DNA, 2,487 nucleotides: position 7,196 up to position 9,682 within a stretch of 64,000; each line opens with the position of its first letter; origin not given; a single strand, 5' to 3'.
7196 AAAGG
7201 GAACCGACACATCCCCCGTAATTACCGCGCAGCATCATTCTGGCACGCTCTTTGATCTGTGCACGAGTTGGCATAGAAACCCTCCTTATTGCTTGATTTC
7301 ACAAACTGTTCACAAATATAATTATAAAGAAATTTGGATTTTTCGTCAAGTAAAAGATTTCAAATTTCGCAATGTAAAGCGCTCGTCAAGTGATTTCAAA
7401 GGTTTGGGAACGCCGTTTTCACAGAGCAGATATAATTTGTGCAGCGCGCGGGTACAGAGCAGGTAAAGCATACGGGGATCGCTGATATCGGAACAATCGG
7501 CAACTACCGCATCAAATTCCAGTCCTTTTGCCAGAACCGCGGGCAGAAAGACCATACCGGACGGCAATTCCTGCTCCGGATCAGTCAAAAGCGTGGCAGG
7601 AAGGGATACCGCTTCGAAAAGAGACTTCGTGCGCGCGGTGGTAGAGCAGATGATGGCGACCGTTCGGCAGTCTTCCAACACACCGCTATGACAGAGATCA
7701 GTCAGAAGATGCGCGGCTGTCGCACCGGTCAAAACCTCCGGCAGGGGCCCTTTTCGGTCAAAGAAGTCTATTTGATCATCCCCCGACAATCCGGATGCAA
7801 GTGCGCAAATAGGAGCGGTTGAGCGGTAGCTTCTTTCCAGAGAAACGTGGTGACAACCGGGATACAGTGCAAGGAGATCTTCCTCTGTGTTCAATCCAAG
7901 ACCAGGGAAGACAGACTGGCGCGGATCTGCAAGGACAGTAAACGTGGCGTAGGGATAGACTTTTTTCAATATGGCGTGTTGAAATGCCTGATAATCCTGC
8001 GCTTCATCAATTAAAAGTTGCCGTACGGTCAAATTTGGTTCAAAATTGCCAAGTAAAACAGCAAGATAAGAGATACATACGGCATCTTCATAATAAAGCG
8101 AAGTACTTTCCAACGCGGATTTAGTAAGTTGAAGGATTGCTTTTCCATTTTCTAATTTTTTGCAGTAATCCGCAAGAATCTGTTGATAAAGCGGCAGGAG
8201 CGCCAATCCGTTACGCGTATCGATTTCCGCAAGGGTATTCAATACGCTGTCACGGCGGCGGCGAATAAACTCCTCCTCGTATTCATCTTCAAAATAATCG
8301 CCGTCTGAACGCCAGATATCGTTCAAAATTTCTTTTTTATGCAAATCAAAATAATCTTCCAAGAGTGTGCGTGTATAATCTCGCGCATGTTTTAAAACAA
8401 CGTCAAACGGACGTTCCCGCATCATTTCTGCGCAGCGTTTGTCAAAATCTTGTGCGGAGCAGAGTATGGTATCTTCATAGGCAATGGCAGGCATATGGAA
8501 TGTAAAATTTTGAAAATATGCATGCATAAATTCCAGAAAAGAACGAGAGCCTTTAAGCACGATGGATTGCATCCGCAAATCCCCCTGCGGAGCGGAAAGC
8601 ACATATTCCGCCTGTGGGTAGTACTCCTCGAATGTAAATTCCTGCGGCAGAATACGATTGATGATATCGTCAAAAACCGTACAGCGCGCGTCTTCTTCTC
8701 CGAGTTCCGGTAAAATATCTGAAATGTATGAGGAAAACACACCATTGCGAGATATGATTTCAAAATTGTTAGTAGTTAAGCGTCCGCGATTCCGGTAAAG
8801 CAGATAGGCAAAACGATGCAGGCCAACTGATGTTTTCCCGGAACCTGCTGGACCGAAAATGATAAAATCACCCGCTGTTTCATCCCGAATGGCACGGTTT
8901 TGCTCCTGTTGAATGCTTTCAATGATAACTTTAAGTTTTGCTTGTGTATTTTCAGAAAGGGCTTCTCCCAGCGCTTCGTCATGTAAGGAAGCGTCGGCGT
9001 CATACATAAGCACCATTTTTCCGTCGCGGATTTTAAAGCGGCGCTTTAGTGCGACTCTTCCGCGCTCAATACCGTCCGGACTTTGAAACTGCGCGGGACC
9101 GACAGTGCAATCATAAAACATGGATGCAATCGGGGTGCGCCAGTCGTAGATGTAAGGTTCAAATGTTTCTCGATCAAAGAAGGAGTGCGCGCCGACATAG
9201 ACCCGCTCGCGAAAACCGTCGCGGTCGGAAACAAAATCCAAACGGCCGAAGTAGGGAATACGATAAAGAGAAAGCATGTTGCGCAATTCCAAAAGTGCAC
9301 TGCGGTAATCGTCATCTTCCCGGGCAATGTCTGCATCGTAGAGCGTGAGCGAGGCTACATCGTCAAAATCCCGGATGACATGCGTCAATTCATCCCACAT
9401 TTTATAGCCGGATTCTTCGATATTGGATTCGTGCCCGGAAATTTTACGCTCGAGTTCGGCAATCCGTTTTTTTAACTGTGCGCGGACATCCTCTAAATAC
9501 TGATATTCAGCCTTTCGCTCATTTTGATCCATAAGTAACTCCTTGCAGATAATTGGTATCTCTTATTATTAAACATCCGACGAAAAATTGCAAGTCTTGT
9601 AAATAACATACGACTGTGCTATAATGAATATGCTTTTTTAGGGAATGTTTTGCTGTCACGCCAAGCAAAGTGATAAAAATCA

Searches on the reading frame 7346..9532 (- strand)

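Call 6: search_protein_families(library=padloc, proteins=[window:7346-9532:-], max_evalue=0.01)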
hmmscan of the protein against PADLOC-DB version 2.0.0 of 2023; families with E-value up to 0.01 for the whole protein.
window:7346-9532:- (728 aa): 27 families (the best 25 are shown)
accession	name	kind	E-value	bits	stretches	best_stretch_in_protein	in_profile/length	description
PDLC00127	GajB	-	2e-09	34.6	1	503-576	202-282/594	UrvD helicase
PDLC00106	GajB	-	6.3e-07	26.3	1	505-586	208-291/577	UrvD helicase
PDLC04173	GajB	-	7.4e-07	26.5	1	504-542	124-162/471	-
PDLC00126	GajB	-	9.2e-06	22.7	1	410-541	127-266/606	UrvD helicase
PDLC00147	GajB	-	1.9e-05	21.7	1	506-584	236-313/637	UrvD helicase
PDLC00138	GajB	-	1.9e-05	21.6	1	505-586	223-307/581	UrvD helicase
PDLC03802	RTasHel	-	2.6e-05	21.3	0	208-245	7-43/675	DRT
PDLC00132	GajB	-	4e-05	20.5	1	399-587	111-303/625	UrvD helicase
PDLC01087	C3a187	-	5.4e-05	20.2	0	206-248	196-238/559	NERD+UvrD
PDLC00123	GajB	-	7.5e-05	19.5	0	505-586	179-262/540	UrvD helicase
PDLC00121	GajB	-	9.9e-05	19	0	504-576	204-276/565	UrvD helicase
PDLC00119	GajB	-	0.00013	19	1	506-603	222-321/565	UrvD helicase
PDLC00112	GajB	-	0.00016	18.4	1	505-589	214-301/581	UrvD helicase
PDLC00131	GajB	-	0.00025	18.1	1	461-584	202-325/647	UrvD helicase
PDLC00122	GajB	-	0.00037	17.5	0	668-705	431-473/502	UrvD helicase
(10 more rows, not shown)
